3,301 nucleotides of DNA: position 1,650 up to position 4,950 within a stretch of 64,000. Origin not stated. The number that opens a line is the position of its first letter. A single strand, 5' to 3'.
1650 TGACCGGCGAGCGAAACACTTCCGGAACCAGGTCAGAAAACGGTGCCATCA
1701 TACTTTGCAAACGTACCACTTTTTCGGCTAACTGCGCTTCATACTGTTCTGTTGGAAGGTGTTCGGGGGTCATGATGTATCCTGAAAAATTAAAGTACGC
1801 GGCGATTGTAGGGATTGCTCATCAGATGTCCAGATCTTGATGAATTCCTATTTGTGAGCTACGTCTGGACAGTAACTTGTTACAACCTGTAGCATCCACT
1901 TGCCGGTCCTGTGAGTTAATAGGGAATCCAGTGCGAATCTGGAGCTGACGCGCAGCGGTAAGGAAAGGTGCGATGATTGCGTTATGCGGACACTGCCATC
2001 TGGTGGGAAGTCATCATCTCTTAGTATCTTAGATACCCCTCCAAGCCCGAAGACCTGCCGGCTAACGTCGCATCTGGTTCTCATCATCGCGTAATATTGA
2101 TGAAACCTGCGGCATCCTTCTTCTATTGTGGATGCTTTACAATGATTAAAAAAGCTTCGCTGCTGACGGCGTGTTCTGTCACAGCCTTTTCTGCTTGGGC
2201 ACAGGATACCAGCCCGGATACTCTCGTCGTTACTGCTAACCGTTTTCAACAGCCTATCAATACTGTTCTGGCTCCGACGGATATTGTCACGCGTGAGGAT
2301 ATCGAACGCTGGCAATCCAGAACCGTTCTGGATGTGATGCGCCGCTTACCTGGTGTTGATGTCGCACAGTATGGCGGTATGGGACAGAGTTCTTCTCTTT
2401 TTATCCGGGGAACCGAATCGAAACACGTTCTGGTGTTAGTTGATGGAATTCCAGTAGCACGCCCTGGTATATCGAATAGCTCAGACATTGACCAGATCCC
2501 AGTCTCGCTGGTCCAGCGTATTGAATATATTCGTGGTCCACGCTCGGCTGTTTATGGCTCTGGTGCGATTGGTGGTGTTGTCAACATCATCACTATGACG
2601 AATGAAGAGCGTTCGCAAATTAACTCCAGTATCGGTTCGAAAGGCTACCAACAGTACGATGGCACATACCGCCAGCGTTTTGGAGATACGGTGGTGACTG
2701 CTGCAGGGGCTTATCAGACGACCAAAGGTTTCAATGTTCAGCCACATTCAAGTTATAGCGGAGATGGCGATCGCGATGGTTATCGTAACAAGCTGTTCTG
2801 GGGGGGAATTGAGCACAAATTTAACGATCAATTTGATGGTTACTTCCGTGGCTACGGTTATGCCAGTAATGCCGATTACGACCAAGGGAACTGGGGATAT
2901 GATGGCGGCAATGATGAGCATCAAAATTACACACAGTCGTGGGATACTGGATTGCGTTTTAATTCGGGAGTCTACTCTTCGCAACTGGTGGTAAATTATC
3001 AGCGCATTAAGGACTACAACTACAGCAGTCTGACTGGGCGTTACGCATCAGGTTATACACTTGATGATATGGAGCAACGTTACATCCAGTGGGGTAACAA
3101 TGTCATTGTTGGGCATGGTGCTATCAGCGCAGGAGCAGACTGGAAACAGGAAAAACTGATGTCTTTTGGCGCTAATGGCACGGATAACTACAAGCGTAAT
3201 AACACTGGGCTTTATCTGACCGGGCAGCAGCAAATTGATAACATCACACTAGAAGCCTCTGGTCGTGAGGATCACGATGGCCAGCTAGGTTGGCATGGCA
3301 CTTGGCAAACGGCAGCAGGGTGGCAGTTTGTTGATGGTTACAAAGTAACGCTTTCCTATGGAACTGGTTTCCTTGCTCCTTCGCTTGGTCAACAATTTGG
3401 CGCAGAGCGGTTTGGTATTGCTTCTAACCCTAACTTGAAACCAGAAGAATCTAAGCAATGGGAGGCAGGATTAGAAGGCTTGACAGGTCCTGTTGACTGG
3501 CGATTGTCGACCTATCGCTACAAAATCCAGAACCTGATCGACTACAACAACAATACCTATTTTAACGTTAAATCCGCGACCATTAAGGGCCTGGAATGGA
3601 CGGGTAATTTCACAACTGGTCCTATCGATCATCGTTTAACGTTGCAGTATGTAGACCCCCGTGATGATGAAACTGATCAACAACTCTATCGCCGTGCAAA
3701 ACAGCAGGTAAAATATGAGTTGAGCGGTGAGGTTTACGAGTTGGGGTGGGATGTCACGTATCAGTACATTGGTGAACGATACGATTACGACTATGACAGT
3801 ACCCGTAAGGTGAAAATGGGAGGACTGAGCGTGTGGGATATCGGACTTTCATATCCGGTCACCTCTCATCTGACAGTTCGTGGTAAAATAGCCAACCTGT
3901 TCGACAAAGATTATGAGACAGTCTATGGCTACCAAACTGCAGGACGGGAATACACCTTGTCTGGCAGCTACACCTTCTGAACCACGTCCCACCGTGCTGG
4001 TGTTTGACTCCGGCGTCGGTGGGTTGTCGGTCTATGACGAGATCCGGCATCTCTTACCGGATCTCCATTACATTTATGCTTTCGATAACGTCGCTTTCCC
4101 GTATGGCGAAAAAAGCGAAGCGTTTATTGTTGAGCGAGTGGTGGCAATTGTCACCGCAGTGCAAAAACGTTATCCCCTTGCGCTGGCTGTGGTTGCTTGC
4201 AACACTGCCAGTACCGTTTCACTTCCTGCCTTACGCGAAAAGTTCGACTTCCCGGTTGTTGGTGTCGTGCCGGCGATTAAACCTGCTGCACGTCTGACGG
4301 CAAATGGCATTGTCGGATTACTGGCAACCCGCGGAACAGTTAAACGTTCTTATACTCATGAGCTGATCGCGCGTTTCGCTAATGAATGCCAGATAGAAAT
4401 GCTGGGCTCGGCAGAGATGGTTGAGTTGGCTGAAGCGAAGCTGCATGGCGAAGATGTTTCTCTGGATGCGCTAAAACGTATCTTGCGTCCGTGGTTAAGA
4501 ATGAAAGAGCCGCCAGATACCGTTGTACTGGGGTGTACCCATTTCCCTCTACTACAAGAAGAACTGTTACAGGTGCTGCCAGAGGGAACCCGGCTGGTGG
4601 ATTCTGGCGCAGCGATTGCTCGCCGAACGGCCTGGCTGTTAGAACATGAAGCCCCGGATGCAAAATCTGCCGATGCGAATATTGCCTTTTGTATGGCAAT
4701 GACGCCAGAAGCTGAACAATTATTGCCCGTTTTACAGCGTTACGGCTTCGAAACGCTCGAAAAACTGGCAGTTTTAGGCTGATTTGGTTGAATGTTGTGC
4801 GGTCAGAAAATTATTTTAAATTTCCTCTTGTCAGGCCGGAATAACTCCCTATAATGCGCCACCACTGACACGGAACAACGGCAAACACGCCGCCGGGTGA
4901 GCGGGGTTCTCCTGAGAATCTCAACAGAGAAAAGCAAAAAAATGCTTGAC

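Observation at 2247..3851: btuB is a mosaic: K-12-like ends but a strongly divergent ~1.6 kb interior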

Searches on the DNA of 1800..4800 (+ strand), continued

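Call 20: get_annotated_region(hit=H125, flank=2200)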
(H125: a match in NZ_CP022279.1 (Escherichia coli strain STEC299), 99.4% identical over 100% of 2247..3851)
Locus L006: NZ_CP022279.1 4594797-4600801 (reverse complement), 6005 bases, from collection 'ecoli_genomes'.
description: Escherichia coli strain STEC299 chromosome, complete genome
organism: Escherichia coli strain STEC299 (NCBI taxid 562)
replicon: chromosome; assembly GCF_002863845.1
host: Marmota; source: -; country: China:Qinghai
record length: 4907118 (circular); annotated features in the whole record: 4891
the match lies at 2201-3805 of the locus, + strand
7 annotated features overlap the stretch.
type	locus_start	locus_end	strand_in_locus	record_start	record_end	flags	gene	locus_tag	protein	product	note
CDS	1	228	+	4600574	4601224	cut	fabR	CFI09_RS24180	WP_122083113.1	HTH-type transcriptional repressor FabR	-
CDS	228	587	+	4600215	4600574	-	yijD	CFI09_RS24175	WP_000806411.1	YijD family membrane protein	-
CDS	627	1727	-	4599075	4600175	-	trmA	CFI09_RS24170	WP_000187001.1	tRNA (uridine(54)-C5)-methyltransferase TrmA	-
riboswitch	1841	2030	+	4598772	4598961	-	-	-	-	riboswitch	cobalamin riboswitch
CDS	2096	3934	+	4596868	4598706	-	btuB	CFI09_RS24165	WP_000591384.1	TonB-dependent vitamin B12 receptor BtuB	-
CDS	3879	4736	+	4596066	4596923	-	murI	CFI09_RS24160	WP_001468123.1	glutamate racemase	-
rRNA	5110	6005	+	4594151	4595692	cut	-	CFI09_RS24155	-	16S ribosomal RNA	-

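Call 21: get_annotated_region(hit=H130, flank=2200)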
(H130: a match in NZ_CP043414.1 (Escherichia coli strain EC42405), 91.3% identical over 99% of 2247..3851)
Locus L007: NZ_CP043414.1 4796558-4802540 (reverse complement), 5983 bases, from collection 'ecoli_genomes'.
description: Escherichia coli strain EC42405 chromosome, complete genome
organism: Escherichia coli strain EC42405 (NCBI taxid 562)
replicon: chromosome; assembly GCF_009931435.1
host: bovine; source: missing; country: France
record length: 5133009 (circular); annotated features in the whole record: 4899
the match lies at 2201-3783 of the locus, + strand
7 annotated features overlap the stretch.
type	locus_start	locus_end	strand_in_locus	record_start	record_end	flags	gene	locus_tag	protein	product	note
CDS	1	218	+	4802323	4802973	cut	fabR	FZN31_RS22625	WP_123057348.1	HTH-type transcriptional repressor FabR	-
CDS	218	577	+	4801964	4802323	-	yijD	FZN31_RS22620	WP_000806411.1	YijD family membrane protein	-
CDS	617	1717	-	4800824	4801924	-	trmA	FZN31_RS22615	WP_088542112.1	tRNA (uridine(54)-C5)-methyltransferase TrmA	-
riboswitch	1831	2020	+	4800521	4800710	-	-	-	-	riboswitch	cobalamin riboswitch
CDS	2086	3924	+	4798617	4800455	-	btuB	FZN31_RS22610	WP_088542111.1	TonB-dependent vitamin B12 receptor BtuB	-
CDS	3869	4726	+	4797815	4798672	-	murI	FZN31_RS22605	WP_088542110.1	glutamate racemase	-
rRNA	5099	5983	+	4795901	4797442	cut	-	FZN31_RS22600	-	16S ribosomal RNA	-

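Call 22: get_annotated_region(hit=H112, flank=2200)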
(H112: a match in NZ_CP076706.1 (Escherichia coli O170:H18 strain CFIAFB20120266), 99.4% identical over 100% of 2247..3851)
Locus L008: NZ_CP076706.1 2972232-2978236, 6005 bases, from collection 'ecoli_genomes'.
description: Escherichia coli O170:H18 strain CFIAFB20120266 chromosome, complete genome
organism: Escherichia coli O170:H18 strain CFIAFB20120266 (NCBI taxid 2848145)
replicon: chromosome; assembly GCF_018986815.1
host: -; source: missing; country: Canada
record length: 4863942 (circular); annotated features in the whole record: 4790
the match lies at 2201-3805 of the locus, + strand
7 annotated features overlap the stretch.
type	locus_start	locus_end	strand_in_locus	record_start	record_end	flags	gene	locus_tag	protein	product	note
CDS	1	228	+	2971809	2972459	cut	fabR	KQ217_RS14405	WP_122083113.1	HTH-type transcriptional repressor FabR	-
CDS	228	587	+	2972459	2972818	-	yijD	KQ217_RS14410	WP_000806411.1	YijD family membrane protein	-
CDS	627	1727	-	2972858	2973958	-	trmA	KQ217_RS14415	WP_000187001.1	tRNA (uridine(54)-C5)-methyltransferase TrmA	-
riboswitch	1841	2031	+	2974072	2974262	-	-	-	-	riboswitch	cobalamin riboswitch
CDS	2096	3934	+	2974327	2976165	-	btuB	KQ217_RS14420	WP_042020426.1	TonB-dependent vitamin B12 receptor BtuB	-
CDS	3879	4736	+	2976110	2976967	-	murI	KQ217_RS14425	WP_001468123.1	glutamate racemase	-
rRNA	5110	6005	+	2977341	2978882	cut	-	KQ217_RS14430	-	16S ribosomal RNA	-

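Call 23: get_annotated_region(hit=H77, flank=2200)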
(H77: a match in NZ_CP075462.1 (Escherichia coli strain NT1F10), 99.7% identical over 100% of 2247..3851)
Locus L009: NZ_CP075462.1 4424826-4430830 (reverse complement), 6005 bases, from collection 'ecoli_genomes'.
description: Escherichia coli strain NT1F10 chromosome, complete genome
organism: Escherichia coli strain NT1F10 (NCBI taxid 562)
replicon: chromosome; assembly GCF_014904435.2
host: pig; source: pig farm; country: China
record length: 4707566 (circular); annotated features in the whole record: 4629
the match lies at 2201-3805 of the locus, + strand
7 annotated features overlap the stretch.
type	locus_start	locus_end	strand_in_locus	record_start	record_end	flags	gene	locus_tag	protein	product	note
CDS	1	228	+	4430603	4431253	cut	fabR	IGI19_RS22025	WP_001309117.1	HTH-type transcriptional repressor FabR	-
CDS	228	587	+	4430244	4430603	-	yijD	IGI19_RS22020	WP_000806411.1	YijD family membrane protein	-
CDS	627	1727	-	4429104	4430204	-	trmA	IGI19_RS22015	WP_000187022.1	tRNA (uridine(54)-C5)-methyltransferase TrmA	-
riboswitch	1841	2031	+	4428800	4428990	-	-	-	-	riboswitch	cobalamin riboswitch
CDS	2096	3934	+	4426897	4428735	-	btuB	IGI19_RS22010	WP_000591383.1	TonB-dependent vitamin B12 receptor BtuB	-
CDS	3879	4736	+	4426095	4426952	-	murI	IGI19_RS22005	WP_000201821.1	glutamate racemase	-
rRNA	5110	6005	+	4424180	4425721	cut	-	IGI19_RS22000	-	16S ribosomal RNA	-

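Call 38: get_annotated_region(hit=H29, flank=1800)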
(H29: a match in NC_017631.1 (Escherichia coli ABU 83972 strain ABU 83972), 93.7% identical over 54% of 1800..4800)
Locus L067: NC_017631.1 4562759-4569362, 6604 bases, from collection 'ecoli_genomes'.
description: Escherichia coli ABU 83972, complete sequence
organism: Escherichia coli ABU 83972 strain ABU 83972 (NCBI taxid 655817)
replicon: chromosome; assembly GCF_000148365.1
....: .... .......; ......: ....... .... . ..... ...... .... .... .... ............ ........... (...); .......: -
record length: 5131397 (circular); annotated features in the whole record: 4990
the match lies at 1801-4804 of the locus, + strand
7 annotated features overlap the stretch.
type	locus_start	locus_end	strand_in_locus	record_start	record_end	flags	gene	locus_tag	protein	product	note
CDS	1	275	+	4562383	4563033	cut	fabR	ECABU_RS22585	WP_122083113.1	HTH-type transcriptional repressor FabR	-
CDS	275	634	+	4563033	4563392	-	yijD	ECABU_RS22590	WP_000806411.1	YijD family membrane protein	-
CDS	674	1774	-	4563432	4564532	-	trmA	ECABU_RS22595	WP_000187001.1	tRNA (uridine(54)-C5)-methyltransferase TrmA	-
riboswitch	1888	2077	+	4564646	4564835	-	-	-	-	riboswitch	cobalamin riboswitch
CDS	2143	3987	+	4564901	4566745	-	btuB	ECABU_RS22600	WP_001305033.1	TonB-dependent vitamin B12 receptor BtuB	-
CDS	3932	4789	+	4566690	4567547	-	murI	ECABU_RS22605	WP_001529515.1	glutamate racemase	-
rRNA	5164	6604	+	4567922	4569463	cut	-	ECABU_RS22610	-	16S ribosomal RNA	-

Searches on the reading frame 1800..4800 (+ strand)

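Call 44: find_homologous_proteins(query=L002:2948-4597:+, max_evalue=1e-100)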
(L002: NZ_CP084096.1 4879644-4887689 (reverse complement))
Query L002:2948-4597:+ (550 aa): 1242 proteins with E <= 1e-100 among 8000 candidates; the best 120 are listed.
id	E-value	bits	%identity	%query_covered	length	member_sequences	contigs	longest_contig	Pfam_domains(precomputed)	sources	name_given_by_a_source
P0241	0.0e+0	1250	99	100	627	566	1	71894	PF07715.21,PF00593.31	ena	-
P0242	0.0e+0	1111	88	100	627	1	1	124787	PF07715.21,PF00593.31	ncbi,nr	ncbi:TonB-dependent vitamin B12 receptor BtuB [Salmonella enterica subsp. enterica serovar Saintpaul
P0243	0.0e+0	1106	87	100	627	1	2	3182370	PF07715.21,PF00593.31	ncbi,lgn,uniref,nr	ncbi:TonB-dependent vitamin B12 receptor BtuB [Citrobacter sp. Marseille-Q6884]|uniref:TonB-dependen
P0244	0.0e+0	1091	88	99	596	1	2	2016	PF07715.21,PF00593.31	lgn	-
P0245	0.0e+0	1083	84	100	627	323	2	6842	PF07715.21,PF00593.31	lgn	-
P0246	0.0e+0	1078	84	100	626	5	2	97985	PF07715.21,PF00593.31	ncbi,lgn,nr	ncbi:TonB-dependent vitamin B12 receptor BtuB [Salmonella enterica]|nr:TonB-dependent vitamin B12 re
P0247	0.0e+0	1071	84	100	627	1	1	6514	PF07715.21,PF00593.31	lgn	-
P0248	0.0e+0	1068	84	100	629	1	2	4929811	PF07715.21,PF00593.31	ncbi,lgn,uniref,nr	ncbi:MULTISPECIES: TonB-dependent vitamin B12 receptor BtuB [Citrobacter freundii complex]|uniref:To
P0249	0.0e+0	1068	84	100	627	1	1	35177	PF07715.21,PF00593.31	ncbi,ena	-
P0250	0.0e+0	1066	84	100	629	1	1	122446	PF07715.21,PF00593.31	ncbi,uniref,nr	ncbi:TonB-dependent vitamin B12 receptor BtuB [Citrobacter sp. wls829]|uniref:TonB-dependent vitamin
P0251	0.0e+0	1066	84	100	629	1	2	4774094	PF07715.21,PF00593.31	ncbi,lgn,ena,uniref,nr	ncbi:TonB-dependent vitamin B12 receptor BtuB [Citrobacter freundii]|uniref:TonB-dependent vitamin B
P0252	0.0e+0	1066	84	100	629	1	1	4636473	PF07715.21,PF00593.31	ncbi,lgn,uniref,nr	ncbi:TonB-dependent vitamin B12 receptor BtuB [Citrobacter freundii]|uniref:TonB-dependent vitamin B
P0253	0.0e+0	1066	83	100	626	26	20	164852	PF07715.21,PF00593.31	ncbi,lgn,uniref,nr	ncbi:TonB-dependent vitamin B12 receptor BtuB [Salmonella enterica]|uniref:Vitamin B12 transporter B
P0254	0.0e+0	1062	83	100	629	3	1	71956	PF07715.21,PF00593.31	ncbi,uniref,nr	ncbi:TonB-dependent vitamin B12 receptor BtuB [Citrobacter portucalensis]|uniref:Vitamin B12 transpo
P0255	0.0e+0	1059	83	100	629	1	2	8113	PF07715.21,PF00593.31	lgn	-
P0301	0.0e+0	1033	81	100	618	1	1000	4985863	PF07715.21,PF00593.31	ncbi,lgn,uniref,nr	ncbi:TonB-dependent vitamin B12 receptor BtuB [Salmonella enterica subsp. enterica serovar Lubbock]|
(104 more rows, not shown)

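Call 62: find_encoding_contigs(protein=P0301, flank=2500, max_places=1)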
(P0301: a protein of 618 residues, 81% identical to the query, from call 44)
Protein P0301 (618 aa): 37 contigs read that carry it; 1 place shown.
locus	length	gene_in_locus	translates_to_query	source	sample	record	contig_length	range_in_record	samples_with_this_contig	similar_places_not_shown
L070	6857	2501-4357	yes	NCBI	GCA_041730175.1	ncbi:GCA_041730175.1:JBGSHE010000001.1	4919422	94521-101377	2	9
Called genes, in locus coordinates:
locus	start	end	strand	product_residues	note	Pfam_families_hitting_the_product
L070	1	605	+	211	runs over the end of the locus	PF00440:TetR_N, PF21943:TetR_C_46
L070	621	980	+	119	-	PF07226:DUF1422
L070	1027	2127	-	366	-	PF05958:tRNA_U5-meth_tr, PF13649:Methyltransf_25 (weak)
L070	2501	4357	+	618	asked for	PF07715:Plug, PF00593:TonB_dep_Rec_b-barrel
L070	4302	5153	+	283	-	PF01177:Asp_Glu_race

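Call 63: find_encoding_contigs(protein=P0242, flank=2500, max_places=1)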
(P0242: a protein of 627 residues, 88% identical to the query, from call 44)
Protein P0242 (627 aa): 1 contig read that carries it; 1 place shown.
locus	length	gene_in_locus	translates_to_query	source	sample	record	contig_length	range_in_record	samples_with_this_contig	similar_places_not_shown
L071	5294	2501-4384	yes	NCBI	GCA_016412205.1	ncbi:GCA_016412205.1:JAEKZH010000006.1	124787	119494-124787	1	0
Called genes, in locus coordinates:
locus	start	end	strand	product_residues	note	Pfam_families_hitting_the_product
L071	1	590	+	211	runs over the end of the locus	PF00440:TetR_N, PF21943:TetR_C_46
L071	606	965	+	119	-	PF07226:DUF1422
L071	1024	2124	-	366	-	PF05958:tRNA_U5-meth_tr, PF02390:Methyltransf_4 (faint), PF13649:Methyltransf_25 (weak)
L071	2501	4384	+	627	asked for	PF07715:Plug, PF00593:TonB_dep_Rec_b-barrel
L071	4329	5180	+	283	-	PF01177:Asp_Glu_race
